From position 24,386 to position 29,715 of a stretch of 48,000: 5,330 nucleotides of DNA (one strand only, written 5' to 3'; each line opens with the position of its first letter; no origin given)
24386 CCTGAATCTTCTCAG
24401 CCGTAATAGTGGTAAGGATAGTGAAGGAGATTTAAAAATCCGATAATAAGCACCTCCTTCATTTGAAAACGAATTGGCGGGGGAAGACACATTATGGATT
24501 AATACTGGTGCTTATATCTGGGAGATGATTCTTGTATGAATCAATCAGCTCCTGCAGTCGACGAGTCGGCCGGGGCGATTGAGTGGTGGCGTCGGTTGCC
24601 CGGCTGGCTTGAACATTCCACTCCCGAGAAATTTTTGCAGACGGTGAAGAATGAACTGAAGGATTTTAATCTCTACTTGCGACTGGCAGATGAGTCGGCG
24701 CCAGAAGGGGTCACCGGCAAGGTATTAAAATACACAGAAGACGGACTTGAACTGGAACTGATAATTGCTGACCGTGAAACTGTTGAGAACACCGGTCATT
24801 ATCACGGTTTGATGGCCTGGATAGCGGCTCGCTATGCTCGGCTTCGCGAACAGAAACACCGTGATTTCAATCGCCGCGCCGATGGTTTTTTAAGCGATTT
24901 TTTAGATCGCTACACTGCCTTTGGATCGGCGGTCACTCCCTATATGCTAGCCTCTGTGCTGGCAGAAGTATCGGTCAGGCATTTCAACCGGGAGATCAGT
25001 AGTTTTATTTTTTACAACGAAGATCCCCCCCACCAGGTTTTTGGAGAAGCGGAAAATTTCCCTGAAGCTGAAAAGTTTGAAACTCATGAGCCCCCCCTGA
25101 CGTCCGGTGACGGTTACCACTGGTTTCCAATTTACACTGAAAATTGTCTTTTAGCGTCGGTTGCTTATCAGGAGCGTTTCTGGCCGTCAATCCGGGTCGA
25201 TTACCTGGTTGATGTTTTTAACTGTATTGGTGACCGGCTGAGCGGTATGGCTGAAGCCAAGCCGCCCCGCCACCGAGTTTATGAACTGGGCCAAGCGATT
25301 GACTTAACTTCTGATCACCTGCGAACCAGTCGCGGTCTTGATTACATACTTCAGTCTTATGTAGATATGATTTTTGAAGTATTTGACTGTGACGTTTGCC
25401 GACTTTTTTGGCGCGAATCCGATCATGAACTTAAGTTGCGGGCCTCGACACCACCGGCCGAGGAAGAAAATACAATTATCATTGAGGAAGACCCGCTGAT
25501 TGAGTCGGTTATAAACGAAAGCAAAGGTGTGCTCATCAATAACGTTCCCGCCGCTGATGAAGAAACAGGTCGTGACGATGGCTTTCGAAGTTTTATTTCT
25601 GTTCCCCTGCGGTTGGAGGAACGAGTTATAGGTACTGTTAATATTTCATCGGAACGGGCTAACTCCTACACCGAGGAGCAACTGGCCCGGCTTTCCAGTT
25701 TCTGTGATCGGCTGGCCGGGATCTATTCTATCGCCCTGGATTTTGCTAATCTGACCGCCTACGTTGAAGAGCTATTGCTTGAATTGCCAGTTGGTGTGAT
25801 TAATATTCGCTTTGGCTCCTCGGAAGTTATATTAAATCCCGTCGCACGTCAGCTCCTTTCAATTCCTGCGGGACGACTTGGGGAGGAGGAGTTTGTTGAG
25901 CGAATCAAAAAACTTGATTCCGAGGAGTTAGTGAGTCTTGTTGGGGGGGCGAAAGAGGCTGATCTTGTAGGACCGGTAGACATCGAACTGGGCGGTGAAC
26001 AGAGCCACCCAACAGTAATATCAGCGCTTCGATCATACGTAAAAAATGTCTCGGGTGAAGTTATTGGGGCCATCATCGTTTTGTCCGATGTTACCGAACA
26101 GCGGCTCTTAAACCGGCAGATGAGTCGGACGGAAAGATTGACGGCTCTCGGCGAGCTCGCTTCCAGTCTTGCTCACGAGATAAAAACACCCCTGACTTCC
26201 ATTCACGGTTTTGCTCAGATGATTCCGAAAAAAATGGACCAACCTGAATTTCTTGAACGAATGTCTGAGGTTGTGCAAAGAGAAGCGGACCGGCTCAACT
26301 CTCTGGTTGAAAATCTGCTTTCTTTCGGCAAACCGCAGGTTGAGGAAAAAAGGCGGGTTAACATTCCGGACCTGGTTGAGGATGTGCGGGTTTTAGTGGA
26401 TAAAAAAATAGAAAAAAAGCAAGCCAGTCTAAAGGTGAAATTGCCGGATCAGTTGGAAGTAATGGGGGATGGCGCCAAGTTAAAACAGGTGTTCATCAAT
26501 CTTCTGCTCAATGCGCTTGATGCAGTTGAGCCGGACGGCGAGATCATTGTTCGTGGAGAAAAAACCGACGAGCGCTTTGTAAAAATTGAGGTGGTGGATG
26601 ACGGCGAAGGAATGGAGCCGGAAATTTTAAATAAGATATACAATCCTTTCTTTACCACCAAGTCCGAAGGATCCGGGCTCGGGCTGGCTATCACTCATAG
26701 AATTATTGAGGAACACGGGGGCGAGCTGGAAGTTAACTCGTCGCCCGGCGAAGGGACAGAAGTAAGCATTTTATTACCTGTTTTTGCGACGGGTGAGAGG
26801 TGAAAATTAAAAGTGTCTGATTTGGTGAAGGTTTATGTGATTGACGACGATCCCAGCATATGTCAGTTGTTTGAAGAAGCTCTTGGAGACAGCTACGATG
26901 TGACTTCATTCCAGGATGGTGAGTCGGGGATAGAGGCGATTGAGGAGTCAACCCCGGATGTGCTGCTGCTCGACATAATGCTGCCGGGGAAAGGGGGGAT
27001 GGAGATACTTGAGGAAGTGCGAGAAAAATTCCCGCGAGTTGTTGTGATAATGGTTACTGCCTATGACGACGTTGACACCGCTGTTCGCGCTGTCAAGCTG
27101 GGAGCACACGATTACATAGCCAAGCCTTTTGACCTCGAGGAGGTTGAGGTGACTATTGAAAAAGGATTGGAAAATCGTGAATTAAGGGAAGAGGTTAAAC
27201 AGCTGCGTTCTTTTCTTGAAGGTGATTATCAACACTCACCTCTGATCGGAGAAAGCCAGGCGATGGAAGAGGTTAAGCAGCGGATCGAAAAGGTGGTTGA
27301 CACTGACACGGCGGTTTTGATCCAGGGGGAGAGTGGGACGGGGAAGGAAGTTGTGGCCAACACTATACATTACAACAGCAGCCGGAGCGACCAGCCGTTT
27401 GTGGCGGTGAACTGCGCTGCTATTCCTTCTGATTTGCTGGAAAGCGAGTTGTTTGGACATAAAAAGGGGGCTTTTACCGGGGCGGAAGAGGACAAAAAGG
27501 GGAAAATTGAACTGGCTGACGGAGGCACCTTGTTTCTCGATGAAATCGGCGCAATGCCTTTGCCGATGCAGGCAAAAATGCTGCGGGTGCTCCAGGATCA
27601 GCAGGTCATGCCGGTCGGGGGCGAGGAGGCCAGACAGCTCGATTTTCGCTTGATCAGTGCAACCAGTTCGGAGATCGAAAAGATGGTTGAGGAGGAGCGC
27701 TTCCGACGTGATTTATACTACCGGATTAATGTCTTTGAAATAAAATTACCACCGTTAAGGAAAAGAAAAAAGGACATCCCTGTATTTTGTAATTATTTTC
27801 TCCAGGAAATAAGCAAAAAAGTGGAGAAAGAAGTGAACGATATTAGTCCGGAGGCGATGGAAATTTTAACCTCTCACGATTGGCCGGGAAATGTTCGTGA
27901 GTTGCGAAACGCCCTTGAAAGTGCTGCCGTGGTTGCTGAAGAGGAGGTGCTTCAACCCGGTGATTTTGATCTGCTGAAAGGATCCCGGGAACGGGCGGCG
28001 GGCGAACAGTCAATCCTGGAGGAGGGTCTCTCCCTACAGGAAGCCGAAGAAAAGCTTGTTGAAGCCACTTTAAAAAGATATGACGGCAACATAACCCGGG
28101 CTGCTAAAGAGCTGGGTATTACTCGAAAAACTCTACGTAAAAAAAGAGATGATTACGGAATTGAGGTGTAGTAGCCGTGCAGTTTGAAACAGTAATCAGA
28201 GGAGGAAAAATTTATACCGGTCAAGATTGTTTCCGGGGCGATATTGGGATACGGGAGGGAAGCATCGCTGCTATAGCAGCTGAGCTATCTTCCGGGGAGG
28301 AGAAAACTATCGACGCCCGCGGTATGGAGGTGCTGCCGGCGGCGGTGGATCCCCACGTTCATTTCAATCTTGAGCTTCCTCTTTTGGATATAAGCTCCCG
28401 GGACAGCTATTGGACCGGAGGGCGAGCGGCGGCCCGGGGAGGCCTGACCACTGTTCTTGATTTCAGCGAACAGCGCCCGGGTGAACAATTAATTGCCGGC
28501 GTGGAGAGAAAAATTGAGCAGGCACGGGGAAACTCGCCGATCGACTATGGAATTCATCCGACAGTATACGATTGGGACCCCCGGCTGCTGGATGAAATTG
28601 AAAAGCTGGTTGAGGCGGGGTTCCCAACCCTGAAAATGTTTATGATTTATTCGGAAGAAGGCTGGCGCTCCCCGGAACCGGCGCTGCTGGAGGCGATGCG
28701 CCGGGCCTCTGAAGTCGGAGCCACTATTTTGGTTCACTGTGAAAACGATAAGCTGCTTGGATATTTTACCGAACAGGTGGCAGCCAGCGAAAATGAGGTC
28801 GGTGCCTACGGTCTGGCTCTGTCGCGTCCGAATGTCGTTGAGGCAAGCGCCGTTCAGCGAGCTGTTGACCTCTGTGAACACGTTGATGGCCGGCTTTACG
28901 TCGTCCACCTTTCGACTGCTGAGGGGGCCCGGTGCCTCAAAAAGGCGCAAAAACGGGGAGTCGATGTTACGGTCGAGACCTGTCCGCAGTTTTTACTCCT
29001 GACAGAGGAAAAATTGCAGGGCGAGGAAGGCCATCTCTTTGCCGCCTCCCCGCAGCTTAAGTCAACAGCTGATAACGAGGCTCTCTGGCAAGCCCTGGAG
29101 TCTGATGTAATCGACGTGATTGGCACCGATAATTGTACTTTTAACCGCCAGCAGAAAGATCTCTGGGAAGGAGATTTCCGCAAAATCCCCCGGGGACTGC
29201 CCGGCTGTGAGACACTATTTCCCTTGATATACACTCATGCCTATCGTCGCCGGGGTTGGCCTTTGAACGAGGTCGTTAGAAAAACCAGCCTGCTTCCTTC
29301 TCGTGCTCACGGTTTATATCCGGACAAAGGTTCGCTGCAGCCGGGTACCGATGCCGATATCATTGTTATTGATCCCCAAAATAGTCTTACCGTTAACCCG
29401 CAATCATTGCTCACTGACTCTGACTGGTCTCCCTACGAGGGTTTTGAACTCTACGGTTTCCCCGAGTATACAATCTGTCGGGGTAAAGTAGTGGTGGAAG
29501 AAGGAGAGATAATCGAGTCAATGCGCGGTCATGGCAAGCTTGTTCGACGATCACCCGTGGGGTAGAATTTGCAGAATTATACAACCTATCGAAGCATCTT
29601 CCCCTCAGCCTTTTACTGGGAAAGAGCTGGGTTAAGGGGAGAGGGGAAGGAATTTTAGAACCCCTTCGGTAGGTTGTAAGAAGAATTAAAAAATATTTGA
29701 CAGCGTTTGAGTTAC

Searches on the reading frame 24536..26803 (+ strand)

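Call 10: search_protein_families(library=pfam, proteins=[window:24536-26803:+])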
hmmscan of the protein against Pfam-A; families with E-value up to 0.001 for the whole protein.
window:24536-26803:+ (755 aa): 5 families
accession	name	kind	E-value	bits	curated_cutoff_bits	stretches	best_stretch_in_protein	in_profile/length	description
PF02518.31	HATPase_c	-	8.8e-26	91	26.4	1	644-749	1-109/111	Histidine kinase-, DNA gyrase B-, and HSP90-like ATPase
PF00512.31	HisKA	-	1.1e-15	57.8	26.9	1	538-600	2-63/66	His Kinase A (phospho-acceptor) domain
PF01590.32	GAF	-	5.9e-13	49.9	22.4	1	270-394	4-130/133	GAF domain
PF13492.12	GAF_3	-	1.3e-12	48.7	27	1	269-394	3-124/129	GAF domain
PF13185.12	GAF_2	-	9.6e-11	42.5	28.6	1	283-393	18-131/136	GAF domain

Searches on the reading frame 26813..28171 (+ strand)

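Call 10: search_protein_families(library=pfam, proteins=[window:26813-28171:+])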
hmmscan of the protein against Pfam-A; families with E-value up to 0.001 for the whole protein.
window:26813-28171:+ (452 aa): 6 families
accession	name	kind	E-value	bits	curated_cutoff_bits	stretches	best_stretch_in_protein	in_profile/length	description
PF00158.32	Sigma54_activat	-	2.2e-74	249.2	20.2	1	144-311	1-168/168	Sigma-54 interaction domain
PF00072.30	Response_reg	-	4.3e-28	98.1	30.2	1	7-114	1-109/111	Response regulator receiver domain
PF14532.12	Sigma54_activ_2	-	1.5e-25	90.5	25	1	145-315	1-138/138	Sigma-54 interaction domain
PF25601.1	AAA_lid_14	-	1.1e-23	83.3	27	1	316-386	1-71/87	AAA+ ATPase lid domain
PF02954.25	HTH_8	-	2.6e-12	46.7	22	1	408-448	2-42/42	Bacterial regulatory protein, Fis family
PF07728.20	AAA_5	-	2.2e-05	24.9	22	1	168-285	2-122/139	AAA domain (dynein-related subfamily)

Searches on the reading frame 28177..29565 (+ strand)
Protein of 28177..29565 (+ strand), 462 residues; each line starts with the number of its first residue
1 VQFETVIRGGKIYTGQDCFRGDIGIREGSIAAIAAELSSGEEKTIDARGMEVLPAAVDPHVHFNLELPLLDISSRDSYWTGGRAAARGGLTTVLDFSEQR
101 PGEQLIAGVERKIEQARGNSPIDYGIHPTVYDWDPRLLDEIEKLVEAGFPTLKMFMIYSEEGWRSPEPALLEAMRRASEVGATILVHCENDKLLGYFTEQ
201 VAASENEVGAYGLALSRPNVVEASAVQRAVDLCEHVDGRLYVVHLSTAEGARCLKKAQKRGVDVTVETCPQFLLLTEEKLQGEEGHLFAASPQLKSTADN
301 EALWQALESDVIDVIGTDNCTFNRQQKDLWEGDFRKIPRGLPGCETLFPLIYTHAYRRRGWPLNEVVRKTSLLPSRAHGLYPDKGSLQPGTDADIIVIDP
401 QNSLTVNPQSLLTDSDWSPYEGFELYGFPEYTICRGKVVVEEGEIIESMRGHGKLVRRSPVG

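Call 10: search_protein_families(library=pfam, proteins=[window:28177-29565:+])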
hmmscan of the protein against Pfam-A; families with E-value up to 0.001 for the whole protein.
window:28177-29565:+ (462 aa): 2 families
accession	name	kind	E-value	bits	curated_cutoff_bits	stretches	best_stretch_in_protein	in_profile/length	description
PF01979.26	Amidohydro_1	-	4.8e-24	85.7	25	1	52-439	2-345/345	Amidohydrolase family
PF07969.17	Amidohydro_3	-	7.9e-17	62.3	29.7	1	147-440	238-472/472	Amidohydrolase family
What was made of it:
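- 28177..29565 (+): Upstream amidohydrolase (dihydropyrimidinase-like) gene. It probably shares the element's terminator. Pfam hit in call 10.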

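Call 20: find_homologous_proteins(query=window:28177-29565:+, max_evalue=1e-50)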
Query window:28177-29565:+ (462 aa): 546 proteins with E <= 1e-50 among 8000 candidates; the best 120 are listed.
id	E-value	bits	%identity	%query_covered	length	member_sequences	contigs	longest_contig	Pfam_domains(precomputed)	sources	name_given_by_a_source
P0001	0.0e+0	1062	100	100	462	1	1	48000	PF07969.18,PF12890.14,PF01979.27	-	-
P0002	7.3e-274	927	86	100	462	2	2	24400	PF07969.18,PF12890.14,PF01979.27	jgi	-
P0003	1.4e-203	695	63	100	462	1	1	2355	PF07969.18,PF12890.14,PF01979.27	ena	-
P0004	9.0e-201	686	63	100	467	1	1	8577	PF07969.18,PF01979.27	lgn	-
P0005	1.4e-200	685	63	100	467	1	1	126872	PF04909.21,PF07969.18,PF01979.27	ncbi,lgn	-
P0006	2.1e-197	675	63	100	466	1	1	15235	PF07969.18,PF01979.27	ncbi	-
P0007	4.4e-192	657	61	100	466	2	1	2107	PF07969.18,PF01979.27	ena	-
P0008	5.0e-191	654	59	100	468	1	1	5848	PF07969.18,PF01979.27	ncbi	ncbi:MAG: amidohydrolase family protein [bacterium]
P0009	3.1e-159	549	52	100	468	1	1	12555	PF07969.18,PF01979.27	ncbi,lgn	-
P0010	5.9e-153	528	50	100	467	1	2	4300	PF07969.18,PF12890.14,PF01979.27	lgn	-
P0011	1.1e-152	527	51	100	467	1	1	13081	PF07969.18,PF12890.14,PF01979.27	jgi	jgi:dihydropyrimidinase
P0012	7.1e-151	521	48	100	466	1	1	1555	PF07969.18,PF01979.27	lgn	-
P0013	3.3e-149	516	49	100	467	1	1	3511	PF07969.18,PF12890.14,PF01979.27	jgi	-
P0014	9.9e-146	504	49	100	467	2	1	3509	PF07969.18,PF01979.27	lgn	-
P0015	2.3e-128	447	44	100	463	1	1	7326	PF07969.18,PF12890.14,PF01979.27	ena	-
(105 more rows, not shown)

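Call 21: find_encoding_contigs(protein=P0002, flank=5000, max_places=3)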
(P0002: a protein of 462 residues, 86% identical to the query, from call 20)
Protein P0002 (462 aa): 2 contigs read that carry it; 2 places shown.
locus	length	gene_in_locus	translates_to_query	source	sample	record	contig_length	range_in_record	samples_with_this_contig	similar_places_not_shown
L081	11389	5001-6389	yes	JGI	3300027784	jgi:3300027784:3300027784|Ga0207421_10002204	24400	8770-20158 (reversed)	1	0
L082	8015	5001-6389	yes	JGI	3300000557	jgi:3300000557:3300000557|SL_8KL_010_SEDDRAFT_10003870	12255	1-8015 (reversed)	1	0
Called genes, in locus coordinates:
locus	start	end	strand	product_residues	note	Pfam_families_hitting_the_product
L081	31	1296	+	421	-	PF05221:AdoHcyase, PF02826:2-Hacid_dh_C (weak), PF00670:AdoHcyase_NAD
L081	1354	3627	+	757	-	PF01590:GAF, PF13185:GAF_2, PF13492:GAF_3, PF00512:HisKA, PF02518:HATPase_c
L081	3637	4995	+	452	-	PF00072:Response_reg, PF00158:Sigma54_activat, PF14532:Sigma54_activ_2, PF25601:AAA_lid_14, PF02954:HTH_8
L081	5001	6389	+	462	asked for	PF01979:Amidohydro_1, PF12890:DHOase (faint), PF07969:Amidohydro_3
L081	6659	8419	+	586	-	PF05157:MshEN, PF00437:T2SSE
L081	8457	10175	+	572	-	PF05157:MshEN, PF00437:T2SSE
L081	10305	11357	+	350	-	PF00437:T2SSE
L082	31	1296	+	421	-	PF05221:AdoHcyase, PF02826:2-Hacid_dh_C (weak), PF00670:AdoHcyase_NAD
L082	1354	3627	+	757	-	PF01590:GAF, PF13185:GAF_2, PF13492:GAF_3, PF00512:HisKA, PF02518:HATPase_c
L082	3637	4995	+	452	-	PF00072:Response_reg, PF00158:Sigma54_activat, PF14532:Sigma54_activ_2, PF25601:AAA_lid_14, PF02954:HTH_8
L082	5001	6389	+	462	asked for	PF01979:Amidohydro_1, PF12890:DHOase (faint), PF07969:Amidohydro_3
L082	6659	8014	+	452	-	?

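Call 22: find_encoding_contigs(protein=P0004, flank=5000, max_places=3)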
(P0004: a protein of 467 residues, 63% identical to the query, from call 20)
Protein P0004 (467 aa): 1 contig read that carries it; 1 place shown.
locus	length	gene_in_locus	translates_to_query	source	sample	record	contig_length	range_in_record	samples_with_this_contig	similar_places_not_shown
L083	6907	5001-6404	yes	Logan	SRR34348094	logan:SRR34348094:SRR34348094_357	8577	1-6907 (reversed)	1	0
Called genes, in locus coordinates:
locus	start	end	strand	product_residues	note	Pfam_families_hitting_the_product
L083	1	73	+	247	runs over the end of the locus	PF00483:NTP_transferase, PF01128:IspD (weak), PF12804:NTP_transf_3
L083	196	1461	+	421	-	PF05221:AdoHcyase, PF02826:2-Hacid_dh_C (weak), PF00670:AdoHcyase_NAD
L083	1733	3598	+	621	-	PF01590:GAF, PF13185:GAF_2, PF13492:GAF_3, PF00512:HisKA, PF02518:HATPase_c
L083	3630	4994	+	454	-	PF00072:Response_reg, PF07728:AAA_5 (faint), PF00158:Sigma54_activat, PF14532:Sigma54_activ_2, PF25601:AAA_lid_14, PF02954:HTH_8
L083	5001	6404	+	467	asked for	PF01979:Amidohydro_1, PF07969:Amidohydro_3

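Call 23: find_encoding_contigs(protein=P0006, flank=5000, max_places=3)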
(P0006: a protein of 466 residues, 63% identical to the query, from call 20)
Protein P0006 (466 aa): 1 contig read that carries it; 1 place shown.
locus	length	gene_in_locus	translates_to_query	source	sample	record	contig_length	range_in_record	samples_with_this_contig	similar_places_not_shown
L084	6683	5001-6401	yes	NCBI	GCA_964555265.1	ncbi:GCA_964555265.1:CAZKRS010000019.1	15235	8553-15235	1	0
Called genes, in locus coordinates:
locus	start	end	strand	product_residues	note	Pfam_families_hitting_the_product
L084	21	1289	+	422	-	PF05221:AdoHcyase, PF07991:KARI_N (faint), PF05221:AdoHcyase, PF02826:2-Hacid_dh_C, PF00670:AdoHcyase_NAD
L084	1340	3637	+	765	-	PF13185:GAF_2, PF01590:GAF, PF13492:GAF_3, PF00989:PAS (weak), PF00512:HisKA, PF02518:HATPase_c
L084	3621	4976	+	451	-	PF00072:Response_reg, PF00158:Sigma54_activat, PF14532:Sigma54_activ_2, PF25601:AAA_lid_14, PF02954:HTH_8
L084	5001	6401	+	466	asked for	PF01979:Amidohydro_1, PF07969:Amidohydro_3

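Call 24: find_encoding_contigs(protein=P0008, flank=5000, max_places=3)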
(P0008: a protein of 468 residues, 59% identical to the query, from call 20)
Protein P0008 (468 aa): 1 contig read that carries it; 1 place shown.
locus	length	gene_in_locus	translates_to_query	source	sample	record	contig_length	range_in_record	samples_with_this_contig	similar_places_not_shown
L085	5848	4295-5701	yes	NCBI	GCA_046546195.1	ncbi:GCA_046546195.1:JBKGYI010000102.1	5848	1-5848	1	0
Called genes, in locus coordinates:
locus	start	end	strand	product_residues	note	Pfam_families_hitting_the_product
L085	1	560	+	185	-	PF00670:AdoHcyase_NAD, PF05221:AdoHcyase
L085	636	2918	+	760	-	PF13185:GAF_2, PF01590:GAF, PF13492:GAF_3 (weak), PF00512:HisKA, PF02518:HATPase_c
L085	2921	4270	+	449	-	PF00072:Response_reg, PF00158:Sigma54_activat, PF14532:Sigma54_activ_2, PF25601:AAA_lid_14, PF02954:HTH_8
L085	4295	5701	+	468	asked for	PF07969:Amidohydro_3 (faint), PF01979:Amidohydro_1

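Call 29: find_encoding_contigs(protein=P0009, flank=5000, max_places=2)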
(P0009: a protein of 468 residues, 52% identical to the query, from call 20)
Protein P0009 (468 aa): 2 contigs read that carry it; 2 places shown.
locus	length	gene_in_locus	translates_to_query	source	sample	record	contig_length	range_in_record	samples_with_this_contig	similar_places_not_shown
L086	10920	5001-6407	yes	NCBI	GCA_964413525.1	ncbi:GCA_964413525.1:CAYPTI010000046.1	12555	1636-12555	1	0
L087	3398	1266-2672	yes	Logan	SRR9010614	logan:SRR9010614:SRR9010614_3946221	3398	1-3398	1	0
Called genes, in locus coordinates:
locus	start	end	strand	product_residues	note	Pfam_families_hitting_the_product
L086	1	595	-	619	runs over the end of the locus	PF00009:GTP_EFTU, PF01926:MMR_HSR1 (weak), PF09107:WHD_3rd_SelB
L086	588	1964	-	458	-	PF03841:SelA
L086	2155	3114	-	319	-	PF00586:AIRS, PF02769:AIRS_C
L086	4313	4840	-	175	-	PF01842:ACT, PF13291:ACT_4 (faint), PF13740:ACT_6, PF22629:ACT_AHAS_ss (faint), PF01842:ACT, PF13740:ACT_6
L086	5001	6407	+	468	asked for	PF01979:Amidohydro_1, PF07969:Amidohydro_3 (weak)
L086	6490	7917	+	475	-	PF03562:MltA, PF06725:3D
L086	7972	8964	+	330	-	PF01408:GFO_IDH_MocA, PF22725:GFO_IDH_MocA_C3, PF02894:GFO_IDH_MocA_C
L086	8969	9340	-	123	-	-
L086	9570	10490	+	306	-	PF01497:Peripla_BP_2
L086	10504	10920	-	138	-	?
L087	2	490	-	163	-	?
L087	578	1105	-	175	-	PF01842:ACT, PF13291:ACT_4 (faint), PF13740:ACT_6, PF22629:ACT_AHAS_ss (faint), PF01842:ACT, PF13740:ACT_6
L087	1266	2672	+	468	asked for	PF01979:Amidohydro_1, PF07969:Amidohydro_3 (weak)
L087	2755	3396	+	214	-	?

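Call 30: find_encoding_contigs(protein=P0011, flank=5000, max_places=2)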
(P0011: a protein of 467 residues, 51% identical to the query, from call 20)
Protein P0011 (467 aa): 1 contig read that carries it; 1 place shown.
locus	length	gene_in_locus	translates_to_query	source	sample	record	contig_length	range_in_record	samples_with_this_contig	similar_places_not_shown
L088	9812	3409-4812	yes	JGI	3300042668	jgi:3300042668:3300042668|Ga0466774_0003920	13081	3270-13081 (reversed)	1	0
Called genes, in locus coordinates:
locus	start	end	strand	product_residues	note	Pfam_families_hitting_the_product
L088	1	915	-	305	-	?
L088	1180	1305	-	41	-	-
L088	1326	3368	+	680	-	PF02133:Transp_cyt_pur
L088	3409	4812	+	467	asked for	PF01979:Amidohydro_1, PF12890:DHOase (weak), PF07969:Amidohydro_3 (weak)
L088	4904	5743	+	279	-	PF00795:CN_hydrolase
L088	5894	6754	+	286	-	PF00795:CN_hydrolase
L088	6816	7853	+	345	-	PF00296:Bac_luciferase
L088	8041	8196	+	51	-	-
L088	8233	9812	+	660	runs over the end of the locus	PF00474:SSF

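Call 31: find_encoding_contigs(protein=P0003, flank=5000, max_places=2)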
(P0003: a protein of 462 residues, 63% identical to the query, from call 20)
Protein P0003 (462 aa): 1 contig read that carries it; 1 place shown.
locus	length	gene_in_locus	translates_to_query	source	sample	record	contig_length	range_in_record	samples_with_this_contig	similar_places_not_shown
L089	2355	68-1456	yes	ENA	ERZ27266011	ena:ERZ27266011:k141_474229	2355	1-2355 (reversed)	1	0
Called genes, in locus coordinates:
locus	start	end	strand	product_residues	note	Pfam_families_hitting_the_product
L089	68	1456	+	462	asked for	PF01979:Amidohydro_1, PF12890:DHOase (weak), PF07969:Amidohydro_3 (weak)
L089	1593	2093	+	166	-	PF13302:Acetyltransf_3, PF00583:Acetyltransf_1, PF13673:Acetyltransf_10, PF13508:Acetyltransf_7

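Call 62: find_encoding_contigs(protein=P0007, flank=3000, max_places=2)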
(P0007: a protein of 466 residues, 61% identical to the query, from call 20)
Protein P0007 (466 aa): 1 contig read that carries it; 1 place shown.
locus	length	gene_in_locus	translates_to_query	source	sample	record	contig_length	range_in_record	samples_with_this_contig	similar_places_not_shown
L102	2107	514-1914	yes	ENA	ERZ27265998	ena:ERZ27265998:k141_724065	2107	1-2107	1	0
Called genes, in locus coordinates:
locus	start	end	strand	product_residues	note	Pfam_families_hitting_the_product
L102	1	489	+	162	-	?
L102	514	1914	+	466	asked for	PF01979:Amidohydro_1, PF07969:Amidohydro_3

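Call 63: find_encoding_contigs(protein=P0010, flank=3000, max_places=2)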
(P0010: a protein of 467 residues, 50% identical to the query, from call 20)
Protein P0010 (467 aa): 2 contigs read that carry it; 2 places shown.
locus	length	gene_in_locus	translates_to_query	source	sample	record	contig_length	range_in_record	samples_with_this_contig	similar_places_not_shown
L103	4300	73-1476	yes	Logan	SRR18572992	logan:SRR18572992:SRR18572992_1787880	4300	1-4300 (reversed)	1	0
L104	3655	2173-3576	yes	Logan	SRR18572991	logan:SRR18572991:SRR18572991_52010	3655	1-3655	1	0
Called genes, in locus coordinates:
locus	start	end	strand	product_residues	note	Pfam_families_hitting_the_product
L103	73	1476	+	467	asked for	PF01979:Amidohydro_1, PF12890:DHOase, PF07969:Amidohydro_3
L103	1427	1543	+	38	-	-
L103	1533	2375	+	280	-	PF00795:CN_hydrolase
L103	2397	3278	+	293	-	PF00795:CN_hydrolase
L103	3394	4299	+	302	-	?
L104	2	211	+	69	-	?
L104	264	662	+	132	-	PF02310:B12-binding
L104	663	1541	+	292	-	PF03193:RsgA_GTPase (faint), PF03308:MeaB, PF02492:cobW, PF03029:ATP_bind_1 (faint)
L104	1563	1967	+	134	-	PF00903:Glyoxalase, PF13468:Glyoxalase_3, PF13669:Glyoxalase_4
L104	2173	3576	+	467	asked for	PF01979:Amidohydro_1, PF12890:DHOase, PF07969:Amidohydro_3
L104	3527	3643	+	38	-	-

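Call 64: find_encoding_contigs(protein=P0013, flank=3000, max_places=2)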
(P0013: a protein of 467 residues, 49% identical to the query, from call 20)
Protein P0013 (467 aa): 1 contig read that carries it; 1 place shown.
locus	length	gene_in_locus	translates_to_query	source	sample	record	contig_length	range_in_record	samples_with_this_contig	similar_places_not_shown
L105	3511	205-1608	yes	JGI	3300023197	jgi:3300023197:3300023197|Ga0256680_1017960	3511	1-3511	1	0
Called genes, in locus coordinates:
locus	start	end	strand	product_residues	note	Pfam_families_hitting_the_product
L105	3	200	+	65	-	?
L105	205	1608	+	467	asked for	PF01979:Amidohydro_1, PF12890:DHOase (weak), PF07969:Amidohydro_3 (weak)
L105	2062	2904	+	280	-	PF00795:CN_hydrolase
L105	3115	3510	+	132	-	?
